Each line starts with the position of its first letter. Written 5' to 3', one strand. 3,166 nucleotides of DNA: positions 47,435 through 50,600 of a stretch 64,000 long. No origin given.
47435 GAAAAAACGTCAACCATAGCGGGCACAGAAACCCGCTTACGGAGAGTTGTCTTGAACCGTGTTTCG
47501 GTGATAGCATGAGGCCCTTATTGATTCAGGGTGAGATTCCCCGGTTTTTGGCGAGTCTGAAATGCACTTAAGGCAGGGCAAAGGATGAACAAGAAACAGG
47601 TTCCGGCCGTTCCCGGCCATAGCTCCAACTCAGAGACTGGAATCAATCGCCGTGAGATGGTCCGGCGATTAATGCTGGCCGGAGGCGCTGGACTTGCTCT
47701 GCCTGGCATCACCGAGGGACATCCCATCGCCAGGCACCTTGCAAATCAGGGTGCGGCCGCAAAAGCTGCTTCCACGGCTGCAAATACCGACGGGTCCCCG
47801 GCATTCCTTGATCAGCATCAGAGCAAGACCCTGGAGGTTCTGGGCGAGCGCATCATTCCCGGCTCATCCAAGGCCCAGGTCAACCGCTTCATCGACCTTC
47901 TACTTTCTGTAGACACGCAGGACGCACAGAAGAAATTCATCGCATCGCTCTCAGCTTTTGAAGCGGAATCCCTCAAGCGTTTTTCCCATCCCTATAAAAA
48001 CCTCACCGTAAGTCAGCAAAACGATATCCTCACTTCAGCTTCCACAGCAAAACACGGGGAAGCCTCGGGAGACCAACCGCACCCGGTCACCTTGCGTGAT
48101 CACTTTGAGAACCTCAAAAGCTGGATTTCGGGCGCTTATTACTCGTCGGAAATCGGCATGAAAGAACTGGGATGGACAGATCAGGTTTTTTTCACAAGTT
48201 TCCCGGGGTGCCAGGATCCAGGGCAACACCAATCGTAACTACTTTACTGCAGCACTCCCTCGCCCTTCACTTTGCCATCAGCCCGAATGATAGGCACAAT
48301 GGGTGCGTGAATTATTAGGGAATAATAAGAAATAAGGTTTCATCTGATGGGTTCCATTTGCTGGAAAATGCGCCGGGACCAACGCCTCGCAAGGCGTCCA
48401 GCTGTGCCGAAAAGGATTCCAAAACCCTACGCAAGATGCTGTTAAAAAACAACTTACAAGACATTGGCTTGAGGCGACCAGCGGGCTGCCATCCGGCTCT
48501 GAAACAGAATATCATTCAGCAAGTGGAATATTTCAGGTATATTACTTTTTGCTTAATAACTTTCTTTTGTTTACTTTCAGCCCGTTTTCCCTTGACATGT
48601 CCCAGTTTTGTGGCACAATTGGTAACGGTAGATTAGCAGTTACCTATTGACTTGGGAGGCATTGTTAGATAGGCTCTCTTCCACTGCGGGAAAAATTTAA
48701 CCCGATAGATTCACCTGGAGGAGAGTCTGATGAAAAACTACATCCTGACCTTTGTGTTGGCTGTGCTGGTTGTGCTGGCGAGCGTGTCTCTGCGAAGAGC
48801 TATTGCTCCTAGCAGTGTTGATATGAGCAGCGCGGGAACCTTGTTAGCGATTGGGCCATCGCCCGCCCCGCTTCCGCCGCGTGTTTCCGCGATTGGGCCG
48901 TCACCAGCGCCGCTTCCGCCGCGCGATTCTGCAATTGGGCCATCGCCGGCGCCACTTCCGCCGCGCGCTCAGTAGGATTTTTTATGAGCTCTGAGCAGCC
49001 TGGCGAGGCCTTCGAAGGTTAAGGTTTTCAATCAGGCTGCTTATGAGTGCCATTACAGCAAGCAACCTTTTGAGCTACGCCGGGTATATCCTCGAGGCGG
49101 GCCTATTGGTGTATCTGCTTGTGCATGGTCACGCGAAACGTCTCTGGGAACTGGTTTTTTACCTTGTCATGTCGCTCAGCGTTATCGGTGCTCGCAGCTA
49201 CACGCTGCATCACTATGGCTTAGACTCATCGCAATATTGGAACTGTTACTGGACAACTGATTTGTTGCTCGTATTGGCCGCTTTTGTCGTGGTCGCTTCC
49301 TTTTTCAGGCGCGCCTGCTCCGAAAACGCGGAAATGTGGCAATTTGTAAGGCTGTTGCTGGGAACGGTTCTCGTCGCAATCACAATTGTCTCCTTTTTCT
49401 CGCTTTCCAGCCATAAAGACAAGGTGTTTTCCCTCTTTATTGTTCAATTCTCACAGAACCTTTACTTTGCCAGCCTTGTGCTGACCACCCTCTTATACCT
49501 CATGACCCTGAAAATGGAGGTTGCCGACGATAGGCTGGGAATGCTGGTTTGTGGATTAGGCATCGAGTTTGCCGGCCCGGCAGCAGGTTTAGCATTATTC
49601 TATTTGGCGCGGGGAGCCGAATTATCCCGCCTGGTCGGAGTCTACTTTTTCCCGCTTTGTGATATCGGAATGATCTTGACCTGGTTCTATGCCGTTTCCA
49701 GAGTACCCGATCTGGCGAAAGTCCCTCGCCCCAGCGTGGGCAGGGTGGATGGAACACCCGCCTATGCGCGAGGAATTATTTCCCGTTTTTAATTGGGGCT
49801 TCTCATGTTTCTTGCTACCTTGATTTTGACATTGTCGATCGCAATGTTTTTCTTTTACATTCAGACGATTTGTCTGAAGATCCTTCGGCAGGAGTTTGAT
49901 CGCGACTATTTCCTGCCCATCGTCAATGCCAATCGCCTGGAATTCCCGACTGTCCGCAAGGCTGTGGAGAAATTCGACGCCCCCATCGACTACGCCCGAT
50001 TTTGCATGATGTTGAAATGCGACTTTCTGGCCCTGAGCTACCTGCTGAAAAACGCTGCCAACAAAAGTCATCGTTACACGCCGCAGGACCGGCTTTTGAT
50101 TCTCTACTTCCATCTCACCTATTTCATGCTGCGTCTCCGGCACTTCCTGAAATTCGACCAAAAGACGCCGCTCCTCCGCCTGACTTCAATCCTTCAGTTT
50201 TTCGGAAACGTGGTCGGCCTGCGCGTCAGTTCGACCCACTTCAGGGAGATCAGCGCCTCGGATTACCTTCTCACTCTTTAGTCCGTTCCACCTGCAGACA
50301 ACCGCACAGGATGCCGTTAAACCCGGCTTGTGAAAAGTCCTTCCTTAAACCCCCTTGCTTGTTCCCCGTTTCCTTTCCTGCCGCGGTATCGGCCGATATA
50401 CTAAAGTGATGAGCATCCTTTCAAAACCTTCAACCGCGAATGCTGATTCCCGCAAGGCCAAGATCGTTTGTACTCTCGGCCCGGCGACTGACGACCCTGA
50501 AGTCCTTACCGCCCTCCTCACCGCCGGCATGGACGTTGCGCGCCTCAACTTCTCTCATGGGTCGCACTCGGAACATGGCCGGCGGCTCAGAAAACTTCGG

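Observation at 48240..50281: Low-GC three-gene islet: signal/TM peptide with three perfectly conserved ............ repeats, plus a 7-TM and a 1-TM protein of no recognisable family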

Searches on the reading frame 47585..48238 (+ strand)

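Call 6: search_protein_families(library=pfam, proteins=[window:47585-48238:+], max_evalue=1)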
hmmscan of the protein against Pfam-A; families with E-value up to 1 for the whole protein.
window:47585-48238:+ (217 aa): 2 families
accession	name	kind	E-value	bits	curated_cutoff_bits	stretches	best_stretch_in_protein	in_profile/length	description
PF13618.11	Gluconate_2-dh3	-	2.2e-19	70.6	23.4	1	77-198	1-129/135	Gluconate 2-dehydrogenase subunit 3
PF06244.18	Ccdc124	-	0.012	16.4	24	1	113-150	32-69/82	Coiled-coil domain-containing protein 124 /Oxs1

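Call 7: search_protein_families(library=ncbifam, proteins=[window:47585-48238:+], max_evalue=1)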
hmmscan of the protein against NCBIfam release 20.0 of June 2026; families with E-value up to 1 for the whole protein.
window:47585-48238:+ (217 aa): 0 families

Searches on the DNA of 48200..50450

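Call 18: search_rna_families(source=window, start=48200, end=50450, threshold=evalue, max_evalue=1)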
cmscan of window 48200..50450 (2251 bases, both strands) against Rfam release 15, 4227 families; matches with E-value up to 1: 0.
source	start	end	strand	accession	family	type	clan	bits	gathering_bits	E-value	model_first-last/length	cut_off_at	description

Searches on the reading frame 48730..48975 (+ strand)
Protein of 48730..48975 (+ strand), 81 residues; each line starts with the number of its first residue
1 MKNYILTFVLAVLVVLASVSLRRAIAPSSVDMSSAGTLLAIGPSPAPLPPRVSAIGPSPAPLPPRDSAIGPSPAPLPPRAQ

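Call 6: search_protein_families(library=pfam, proteins=[window:48730-48975:+], max_evalue=1)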
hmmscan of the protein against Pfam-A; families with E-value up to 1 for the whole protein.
window:48730-48975:+ (81 aa): 0 families

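Call 7: search_protein_families(library=ncbifam, proteins=[window:48730-48975:+], max_evalue=1)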
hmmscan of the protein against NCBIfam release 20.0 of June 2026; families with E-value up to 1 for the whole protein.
window:48730-48975:+ (81 aa): 0 families

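Call 71: search_protein_families(library=padloc, proteins=[window:48730-48975:+], max_evalue=1)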
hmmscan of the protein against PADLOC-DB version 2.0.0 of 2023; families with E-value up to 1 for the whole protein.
window:48730-48975:+ (81 aa): 0 families

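Call 75: list_cluster_members(proteins=[window:48730-48972:+, window:49043-49789:+, window:49805-50278:+])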
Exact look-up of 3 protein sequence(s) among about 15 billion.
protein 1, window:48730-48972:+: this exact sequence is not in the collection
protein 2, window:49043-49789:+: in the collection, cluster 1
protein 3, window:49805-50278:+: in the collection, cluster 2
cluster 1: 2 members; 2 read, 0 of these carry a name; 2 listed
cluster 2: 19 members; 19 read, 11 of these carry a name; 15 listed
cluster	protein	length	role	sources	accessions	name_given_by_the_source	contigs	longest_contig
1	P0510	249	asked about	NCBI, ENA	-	-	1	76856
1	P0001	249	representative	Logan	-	-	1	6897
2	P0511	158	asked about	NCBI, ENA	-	-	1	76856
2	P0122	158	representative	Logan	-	-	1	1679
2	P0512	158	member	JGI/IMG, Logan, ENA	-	hypothetical protein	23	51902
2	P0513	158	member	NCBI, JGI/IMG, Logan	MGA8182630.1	MAG: hypothetical protein WB819_03180 [Terriglobia bacterium] | hypothetical protein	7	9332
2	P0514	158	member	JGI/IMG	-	hypothetical protein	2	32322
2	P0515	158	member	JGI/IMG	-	hypothetical protein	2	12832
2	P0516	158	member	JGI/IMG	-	hypothetical protein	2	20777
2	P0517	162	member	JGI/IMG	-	hypothetical protein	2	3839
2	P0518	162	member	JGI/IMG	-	hypothetical protein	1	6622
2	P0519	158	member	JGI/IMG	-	hypothetical protein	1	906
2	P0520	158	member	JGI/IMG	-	hypothetical protein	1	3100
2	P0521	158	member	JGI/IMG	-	hypothetical protein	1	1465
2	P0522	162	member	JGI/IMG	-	hypothetical protein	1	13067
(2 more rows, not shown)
